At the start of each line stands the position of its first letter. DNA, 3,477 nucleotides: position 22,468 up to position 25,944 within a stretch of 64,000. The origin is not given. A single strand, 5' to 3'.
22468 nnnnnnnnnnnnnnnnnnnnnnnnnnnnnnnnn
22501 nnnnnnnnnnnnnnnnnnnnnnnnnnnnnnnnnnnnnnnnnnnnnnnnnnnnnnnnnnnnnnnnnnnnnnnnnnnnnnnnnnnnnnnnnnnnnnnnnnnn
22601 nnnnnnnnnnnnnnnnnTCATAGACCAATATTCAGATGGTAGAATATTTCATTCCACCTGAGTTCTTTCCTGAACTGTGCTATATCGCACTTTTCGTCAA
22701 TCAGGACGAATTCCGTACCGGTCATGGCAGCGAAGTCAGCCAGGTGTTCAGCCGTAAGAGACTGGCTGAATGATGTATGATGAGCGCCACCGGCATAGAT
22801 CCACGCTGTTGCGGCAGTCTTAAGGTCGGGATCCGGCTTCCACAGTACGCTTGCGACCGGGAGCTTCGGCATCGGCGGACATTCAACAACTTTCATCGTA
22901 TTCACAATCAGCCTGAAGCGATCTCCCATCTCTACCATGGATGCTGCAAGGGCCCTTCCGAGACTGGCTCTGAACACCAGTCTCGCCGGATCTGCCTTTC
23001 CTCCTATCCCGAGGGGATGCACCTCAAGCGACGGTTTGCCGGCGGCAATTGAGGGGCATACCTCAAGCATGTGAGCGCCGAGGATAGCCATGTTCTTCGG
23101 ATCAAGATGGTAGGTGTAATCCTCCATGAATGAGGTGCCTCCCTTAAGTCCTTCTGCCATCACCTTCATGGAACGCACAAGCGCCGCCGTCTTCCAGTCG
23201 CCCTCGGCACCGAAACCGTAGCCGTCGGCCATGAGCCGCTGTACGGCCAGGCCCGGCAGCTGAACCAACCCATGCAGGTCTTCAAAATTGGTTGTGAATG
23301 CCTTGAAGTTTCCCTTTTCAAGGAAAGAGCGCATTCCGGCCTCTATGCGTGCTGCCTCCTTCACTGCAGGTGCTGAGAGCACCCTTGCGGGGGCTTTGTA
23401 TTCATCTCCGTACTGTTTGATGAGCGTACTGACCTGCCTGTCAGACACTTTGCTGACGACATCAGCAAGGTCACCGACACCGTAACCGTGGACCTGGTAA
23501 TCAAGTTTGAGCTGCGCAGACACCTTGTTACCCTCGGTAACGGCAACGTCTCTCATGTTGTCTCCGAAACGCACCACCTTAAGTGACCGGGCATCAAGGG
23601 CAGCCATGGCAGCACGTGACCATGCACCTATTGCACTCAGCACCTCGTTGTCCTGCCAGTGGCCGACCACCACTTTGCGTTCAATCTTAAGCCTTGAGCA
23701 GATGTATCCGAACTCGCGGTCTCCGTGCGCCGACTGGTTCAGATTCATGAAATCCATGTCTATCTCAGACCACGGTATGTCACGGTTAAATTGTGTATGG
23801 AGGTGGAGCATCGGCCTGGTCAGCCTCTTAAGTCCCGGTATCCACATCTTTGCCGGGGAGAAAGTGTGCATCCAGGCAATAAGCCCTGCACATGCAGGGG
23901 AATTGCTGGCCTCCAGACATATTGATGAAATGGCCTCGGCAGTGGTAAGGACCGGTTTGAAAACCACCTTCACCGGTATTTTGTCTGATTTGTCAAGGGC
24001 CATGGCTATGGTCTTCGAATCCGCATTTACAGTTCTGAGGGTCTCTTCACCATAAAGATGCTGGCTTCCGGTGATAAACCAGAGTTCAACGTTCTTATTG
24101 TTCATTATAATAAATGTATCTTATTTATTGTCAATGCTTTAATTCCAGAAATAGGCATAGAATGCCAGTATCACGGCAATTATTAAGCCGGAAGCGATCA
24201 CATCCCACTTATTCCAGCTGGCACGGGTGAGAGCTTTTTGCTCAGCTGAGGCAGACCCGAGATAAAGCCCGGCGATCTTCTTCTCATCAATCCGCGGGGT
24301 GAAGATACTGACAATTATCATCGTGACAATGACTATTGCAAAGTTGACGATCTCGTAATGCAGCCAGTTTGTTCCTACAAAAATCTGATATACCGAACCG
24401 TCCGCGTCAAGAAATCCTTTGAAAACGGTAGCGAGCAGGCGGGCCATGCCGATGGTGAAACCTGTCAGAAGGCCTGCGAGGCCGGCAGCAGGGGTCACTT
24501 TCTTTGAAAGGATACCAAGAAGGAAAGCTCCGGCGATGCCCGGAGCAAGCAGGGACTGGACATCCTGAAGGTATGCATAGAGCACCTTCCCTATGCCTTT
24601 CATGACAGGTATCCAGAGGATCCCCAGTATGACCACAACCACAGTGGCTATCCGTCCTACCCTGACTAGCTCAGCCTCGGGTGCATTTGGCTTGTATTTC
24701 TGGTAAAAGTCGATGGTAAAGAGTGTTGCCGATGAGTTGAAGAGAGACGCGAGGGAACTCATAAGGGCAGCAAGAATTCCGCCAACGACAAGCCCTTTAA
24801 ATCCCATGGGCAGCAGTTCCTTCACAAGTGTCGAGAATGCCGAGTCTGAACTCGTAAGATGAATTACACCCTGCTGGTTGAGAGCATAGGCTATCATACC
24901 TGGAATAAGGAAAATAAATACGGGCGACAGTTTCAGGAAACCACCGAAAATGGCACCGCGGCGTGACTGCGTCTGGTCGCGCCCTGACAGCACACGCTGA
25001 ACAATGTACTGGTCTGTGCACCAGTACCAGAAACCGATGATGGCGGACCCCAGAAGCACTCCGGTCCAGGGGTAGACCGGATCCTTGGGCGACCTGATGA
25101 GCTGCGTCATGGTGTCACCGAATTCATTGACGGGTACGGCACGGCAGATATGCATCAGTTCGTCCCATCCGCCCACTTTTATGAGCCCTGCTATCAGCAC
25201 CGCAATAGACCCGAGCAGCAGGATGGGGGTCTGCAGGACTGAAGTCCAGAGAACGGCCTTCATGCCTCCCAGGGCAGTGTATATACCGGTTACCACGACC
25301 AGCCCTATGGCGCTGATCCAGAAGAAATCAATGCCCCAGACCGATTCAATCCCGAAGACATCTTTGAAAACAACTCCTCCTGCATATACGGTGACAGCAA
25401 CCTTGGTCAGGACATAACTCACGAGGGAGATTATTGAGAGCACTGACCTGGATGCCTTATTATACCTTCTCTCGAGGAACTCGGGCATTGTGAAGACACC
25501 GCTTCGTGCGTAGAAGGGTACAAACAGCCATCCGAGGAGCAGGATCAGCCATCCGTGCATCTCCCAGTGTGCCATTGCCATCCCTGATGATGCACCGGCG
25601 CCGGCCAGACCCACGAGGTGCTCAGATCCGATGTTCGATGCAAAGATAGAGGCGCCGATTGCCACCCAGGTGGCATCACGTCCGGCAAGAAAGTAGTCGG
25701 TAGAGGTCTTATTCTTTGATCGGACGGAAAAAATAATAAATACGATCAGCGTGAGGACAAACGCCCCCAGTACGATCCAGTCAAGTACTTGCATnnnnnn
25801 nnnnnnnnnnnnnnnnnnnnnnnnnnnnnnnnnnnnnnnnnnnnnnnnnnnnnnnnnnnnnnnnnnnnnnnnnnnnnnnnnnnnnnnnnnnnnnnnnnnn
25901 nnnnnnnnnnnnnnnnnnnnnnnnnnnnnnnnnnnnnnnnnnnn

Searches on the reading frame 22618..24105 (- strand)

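Call 65: search_protein_families(library=pfam, proteins=[window:22618-24105:-], max_evalue=0.001)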
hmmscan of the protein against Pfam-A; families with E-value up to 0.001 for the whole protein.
window:22618-24105:- (495 aa): 3 families
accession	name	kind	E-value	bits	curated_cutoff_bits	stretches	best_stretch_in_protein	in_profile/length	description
PF02610.21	AraA_N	-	6.9e-84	280.1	24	1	7-171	2-166/168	L-arabinose isomerase N-terminal domain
PF11762.14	Arabinose_Iso_C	-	5e-67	224.5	25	1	323-465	1-144/144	L-arabinose isomerase C-terminal domain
PF24856.1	AraA_central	-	1.8e-63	213.9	24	1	176-319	1-148/148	L-arabinose isomerase central domain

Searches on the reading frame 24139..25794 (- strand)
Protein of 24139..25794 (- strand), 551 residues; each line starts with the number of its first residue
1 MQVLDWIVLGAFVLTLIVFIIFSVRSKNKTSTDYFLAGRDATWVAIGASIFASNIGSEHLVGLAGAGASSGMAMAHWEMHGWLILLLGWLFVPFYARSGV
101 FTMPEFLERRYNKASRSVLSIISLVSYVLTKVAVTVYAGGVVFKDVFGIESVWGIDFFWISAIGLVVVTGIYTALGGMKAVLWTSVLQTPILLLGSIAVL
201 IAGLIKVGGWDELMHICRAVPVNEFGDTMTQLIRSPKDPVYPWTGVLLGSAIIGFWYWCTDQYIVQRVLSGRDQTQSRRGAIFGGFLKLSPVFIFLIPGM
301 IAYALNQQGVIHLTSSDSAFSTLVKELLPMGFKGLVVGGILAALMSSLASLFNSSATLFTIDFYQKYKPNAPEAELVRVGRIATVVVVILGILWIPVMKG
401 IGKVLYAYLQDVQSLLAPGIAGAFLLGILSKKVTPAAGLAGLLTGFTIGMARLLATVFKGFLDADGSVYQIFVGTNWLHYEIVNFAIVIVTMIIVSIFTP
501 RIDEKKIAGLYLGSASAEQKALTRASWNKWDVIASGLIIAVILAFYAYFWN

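Call 12: search_protein_families(library=pfam, proteins=[window:24139-25794:-], max_evalue=0.001)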
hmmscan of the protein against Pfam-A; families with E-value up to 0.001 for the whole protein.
window:24139-25794:- (551 aa): 1 family
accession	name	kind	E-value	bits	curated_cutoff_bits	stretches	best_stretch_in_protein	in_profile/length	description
PF00474.23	SSF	-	1.4e-79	268.3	22.8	1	34-445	1-406/406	Sodium:solute symporter family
